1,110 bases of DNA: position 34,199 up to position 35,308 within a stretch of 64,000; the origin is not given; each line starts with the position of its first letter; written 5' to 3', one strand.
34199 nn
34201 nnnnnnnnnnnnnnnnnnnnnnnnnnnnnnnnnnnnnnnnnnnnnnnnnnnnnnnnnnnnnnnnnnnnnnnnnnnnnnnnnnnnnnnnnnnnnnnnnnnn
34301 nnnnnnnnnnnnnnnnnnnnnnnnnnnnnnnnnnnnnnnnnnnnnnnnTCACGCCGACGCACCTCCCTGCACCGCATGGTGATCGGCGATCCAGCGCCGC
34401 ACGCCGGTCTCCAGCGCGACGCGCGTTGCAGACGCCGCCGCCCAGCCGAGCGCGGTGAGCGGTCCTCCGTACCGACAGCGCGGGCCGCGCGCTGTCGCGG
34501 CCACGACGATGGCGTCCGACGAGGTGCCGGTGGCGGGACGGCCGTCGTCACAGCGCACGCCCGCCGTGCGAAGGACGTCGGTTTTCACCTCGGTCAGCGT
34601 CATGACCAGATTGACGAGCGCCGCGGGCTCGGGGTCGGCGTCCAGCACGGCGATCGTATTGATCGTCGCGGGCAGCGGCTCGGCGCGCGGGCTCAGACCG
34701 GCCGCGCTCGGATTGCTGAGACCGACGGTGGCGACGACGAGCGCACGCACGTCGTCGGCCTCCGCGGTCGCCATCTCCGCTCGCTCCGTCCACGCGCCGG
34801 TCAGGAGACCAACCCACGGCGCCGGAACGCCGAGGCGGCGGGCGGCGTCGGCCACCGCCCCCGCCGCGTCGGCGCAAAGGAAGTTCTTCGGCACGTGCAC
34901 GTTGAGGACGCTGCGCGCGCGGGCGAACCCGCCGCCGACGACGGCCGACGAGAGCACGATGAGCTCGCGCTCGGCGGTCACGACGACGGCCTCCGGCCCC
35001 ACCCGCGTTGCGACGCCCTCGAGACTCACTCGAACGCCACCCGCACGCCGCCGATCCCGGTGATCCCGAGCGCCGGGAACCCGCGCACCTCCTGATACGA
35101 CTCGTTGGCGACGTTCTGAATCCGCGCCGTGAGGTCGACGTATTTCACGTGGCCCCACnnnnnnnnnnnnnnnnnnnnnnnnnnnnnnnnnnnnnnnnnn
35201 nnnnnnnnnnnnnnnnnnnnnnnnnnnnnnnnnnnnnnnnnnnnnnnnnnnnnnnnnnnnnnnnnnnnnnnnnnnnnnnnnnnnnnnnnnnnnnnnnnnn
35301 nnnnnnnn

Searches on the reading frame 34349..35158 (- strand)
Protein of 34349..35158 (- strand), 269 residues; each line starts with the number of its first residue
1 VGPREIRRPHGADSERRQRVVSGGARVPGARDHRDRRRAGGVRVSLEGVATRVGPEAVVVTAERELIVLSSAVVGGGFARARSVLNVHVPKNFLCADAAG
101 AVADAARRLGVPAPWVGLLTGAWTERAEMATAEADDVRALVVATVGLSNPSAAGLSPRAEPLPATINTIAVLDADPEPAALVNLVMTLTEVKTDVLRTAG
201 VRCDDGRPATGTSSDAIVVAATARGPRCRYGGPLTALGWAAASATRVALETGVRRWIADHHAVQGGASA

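Call 8: search_protein_families(library=pfam, proteins=[window:34349-35158:-], max_evalue=0.001)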
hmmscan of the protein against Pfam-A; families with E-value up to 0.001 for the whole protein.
window:34349-35158:- (269 aa): 1 family
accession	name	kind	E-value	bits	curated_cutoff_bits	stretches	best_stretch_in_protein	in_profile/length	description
PF01955.23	CbiZ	-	2e-45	155.6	27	1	63-248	3-190/191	Adenosylcobinamide amidohydrolase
